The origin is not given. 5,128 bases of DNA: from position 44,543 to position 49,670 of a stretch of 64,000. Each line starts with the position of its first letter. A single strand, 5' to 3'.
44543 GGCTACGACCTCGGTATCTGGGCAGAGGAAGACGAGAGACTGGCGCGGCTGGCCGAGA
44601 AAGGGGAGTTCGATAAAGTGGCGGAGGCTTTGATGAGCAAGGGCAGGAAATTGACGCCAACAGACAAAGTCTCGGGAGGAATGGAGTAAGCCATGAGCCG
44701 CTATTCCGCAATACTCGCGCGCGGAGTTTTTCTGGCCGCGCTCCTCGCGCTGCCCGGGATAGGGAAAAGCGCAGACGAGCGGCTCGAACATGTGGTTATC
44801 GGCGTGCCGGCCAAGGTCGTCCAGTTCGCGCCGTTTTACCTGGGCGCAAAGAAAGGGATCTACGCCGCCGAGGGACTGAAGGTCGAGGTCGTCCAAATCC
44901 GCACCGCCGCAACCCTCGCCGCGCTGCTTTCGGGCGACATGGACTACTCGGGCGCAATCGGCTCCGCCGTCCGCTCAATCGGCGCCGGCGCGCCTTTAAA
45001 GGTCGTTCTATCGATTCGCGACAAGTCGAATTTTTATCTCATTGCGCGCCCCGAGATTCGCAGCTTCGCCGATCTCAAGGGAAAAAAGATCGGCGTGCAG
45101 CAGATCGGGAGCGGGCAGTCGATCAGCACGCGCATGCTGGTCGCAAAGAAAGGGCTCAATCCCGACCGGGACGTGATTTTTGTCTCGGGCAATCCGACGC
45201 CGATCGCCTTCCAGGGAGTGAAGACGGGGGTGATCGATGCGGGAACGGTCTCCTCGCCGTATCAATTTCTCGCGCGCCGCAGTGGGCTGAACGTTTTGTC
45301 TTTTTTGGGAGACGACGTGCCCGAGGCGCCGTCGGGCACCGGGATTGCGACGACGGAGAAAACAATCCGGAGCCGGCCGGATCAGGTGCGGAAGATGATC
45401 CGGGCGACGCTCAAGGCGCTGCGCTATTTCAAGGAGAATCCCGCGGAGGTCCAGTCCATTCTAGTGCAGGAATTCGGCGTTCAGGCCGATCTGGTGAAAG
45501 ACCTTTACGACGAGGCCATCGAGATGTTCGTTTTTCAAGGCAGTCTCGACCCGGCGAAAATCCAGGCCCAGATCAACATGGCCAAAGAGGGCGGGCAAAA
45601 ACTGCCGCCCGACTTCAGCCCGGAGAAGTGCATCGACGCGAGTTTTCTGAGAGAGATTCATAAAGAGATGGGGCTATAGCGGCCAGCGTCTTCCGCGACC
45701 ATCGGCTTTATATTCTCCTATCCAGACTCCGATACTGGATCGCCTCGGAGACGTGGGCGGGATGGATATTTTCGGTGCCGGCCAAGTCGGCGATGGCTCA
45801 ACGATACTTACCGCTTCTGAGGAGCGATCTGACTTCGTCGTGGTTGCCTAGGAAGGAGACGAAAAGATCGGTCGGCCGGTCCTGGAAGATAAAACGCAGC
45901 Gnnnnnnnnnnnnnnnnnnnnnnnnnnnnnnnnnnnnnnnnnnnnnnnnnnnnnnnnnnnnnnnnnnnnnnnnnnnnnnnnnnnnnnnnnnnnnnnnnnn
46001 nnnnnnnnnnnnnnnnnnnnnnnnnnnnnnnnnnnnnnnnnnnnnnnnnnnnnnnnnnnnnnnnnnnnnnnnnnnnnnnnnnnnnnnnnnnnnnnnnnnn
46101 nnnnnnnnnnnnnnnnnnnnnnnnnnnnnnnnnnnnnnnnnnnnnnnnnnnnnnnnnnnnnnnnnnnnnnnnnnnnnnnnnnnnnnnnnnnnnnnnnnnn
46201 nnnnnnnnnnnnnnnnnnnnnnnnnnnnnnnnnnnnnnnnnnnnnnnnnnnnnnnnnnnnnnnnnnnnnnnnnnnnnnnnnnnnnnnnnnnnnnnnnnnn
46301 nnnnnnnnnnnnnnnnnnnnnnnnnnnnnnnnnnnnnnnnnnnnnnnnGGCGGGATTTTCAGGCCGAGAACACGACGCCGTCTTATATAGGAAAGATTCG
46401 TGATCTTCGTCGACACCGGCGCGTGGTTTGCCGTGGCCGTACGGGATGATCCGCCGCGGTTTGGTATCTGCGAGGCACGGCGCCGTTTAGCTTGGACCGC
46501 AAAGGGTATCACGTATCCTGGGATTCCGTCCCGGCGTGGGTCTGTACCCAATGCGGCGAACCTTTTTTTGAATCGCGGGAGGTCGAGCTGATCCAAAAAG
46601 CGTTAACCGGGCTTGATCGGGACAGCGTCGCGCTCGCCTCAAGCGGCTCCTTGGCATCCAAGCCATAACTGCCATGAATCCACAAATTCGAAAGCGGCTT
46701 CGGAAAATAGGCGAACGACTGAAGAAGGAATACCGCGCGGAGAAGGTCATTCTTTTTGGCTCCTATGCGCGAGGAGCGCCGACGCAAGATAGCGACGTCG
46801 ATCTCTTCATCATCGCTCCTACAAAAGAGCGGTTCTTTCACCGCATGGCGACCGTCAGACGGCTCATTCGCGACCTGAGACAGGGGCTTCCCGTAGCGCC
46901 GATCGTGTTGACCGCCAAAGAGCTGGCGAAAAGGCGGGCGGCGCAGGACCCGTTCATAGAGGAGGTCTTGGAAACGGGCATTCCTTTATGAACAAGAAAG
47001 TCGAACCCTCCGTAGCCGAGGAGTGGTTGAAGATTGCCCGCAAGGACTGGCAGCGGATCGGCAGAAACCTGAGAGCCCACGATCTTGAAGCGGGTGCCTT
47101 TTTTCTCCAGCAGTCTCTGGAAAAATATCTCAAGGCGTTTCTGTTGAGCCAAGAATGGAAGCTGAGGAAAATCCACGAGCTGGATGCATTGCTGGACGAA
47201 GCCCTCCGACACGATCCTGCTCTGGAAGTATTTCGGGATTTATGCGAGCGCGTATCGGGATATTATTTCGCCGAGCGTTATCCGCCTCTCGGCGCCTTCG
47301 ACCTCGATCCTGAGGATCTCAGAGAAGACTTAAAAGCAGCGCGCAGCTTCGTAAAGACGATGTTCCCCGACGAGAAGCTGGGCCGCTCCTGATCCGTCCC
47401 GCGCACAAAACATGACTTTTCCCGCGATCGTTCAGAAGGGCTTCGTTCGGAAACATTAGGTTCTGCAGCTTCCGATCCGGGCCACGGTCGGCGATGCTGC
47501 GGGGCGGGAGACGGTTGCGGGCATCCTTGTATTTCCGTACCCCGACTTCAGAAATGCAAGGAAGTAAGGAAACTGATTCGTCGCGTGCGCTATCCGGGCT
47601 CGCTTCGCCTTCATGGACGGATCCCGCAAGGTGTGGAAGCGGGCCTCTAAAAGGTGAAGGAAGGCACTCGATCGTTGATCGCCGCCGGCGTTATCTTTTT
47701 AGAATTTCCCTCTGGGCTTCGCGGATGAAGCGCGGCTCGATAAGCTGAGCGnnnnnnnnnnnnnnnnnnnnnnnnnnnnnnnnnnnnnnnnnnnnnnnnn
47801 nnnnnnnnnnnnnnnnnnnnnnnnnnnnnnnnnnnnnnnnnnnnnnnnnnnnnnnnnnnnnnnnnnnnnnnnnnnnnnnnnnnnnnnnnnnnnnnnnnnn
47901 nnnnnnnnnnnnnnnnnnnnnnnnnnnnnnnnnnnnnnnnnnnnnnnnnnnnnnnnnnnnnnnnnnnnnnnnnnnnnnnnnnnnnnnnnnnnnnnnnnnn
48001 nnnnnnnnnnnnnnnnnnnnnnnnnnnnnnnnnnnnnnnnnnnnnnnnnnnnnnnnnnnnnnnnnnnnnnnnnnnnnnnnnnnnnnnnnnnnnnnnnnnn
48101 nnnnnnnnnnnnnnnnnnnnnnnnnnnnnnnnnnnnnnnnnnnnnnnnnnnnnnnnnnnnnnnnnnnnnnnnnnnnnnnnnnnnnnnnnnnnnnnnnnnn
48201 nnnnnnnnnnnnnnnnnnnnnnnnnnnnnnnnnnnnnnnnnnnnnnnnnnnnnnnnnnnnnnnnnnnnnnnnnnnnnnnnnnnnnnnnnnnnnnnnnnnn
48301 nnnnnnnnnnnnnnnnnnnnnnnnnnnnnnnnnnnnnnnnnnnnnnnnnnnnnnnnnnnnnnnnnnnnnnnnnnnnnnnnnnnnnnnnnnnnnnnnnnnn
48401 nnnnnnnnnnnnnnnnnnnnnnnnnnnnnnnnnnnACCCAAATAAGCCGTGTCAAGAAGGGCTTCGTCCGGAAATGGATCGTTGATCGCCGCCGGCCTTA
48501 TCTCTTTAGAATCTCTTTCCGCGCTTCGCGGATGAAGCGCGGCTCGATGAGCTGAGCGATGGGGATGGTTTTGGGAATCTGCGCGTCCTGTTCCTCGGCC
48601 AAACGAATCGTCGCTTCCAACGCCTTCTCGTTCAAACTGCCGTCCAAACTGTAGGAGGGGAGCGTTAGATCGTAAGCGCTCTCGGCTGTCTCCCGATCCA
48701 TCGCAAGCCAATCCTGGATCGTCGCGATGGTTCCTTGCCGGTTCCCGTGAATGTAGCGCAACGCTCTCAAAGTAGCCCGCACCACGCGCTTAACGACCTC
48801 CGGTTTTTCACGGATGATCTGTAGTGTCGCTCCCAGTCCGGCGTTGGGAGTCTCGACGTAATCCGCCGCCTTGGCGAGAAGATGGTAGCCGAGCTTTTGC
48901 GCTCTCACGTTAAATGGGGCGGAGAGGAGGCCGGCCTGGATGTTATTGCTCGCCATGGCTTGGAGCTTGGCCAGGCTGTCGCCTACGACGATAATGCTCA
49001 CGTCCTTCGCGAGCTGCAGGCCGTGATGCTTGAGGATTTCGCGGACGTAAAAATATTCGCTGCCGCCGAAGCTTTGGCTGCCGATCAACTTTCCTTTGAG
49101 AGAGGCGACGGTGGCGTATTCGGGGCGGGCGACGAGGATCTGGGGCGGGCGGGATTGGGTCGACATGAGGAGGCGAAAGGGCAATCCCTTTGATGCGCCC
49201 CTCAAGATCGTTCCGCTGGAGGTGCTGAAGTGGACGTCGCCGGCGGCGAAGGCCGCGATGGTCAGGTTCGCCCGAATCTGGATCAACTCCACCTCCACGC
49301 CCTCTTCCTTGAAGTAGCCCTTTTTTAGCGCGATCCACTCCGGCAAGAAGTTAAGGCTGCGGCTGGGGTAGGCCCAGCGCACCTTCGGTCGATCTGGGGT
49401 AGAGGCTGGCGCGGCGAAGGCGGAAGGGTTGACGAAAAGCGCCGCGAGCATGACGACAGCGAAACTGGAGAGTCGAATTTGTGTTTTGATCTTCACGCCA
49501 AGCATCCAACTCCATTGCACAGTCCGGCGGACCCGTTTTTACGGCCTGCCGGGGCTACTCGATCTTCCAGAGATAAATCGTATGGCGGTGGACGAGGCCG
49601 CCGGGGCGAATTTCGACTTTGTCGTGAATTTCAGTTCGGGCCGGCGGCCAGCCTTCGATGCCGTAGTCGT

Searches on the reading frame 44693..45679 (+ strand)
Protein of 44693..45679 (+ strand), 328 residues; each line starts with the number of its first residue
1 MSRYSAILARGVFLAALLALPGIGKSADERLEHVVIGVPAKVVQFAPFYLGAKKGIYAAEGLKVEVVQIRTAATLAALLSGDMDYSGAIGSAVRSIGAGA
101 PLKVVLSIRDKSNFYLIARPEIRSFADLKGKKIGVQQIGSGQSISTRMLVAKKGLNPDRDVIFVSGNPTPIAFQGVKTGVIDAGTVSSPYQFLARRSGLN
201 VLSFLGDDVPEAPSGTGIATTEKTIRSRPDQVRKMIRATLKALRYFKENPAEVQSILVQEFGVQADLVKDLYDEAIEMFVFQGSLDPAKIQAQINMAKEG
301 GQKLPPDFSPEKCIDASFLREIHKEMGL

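Call 5: search_protein_families(library=pfam, proteins=[window:44693-45679:+])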
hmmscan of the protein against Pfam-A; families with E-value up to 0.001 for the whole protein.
window:44693-45679:+ (328 aa): 3 families
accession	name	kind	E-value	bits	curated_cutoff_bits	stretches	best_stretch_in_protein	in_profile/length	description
PF09084.16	NMT1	-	1.3e-27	97.5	20.5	1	44-252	3-215/216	NMT1/THI5 like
PF13379.11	NMT1_2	-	9.9e-17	62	24.7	1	41-252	14-243/252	NMT1-like family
PF12974.12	Phosphonate-bd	-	5e-07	29.8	27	1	61-189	28-165/242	ABC transporter, phosphonate, periplasmic substrate-binding protein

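Call 6: search_protein_families(library=ncbifam, proteins=[window:44693-45679:+])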
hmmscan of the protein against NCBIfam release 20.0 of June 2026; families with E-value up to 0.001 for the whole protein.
window:44693-45679:+ (328 aa): 4 families
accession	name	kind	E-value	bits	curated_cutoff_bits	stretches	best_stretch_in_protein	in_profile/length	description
TIGR01728.1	SsuA_fam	subfamily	1.3e-24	86.9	163.5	1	35-319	2-289/290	aliphatic sulfonate ABC transporter substrate-binding protein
NF040735.1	SBP_SaoX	equivalog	6.6e-17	61.6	300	1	50-275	20-248/330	ABC transporter substrate-binding subunit SaoX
TIGR02122.1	TRAP_TAXI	subfamily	1.1e-07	31.1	84.35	1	68-207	77-222/320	TAXI family TRAP transporter solute-binding subunit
NF008588.0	PRK11553.1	subfamily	0.0008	18.4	299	1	113-268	111-262/319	aliphatic sulfonate ABC transporter substrate-binding protein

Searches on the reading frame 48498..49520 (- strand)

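Call 18: search_protein_families(library=pfam, proteins=[window:48498-49520:-])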
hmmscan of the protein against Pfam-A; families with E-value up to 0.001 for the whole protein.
window:48498-49520:- (340 aa): 2 families
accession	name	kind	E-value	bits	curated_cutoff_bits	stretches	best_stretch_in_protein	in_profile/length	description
PF09084.16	NMT1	-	9.5e-23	81.7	20.5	1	57-260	3-212/216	NMT1/THI5 like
PF13379.11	NMT1_2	-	6.1e-17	62.7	24.7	1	60-269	20-248/252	NMT1-like family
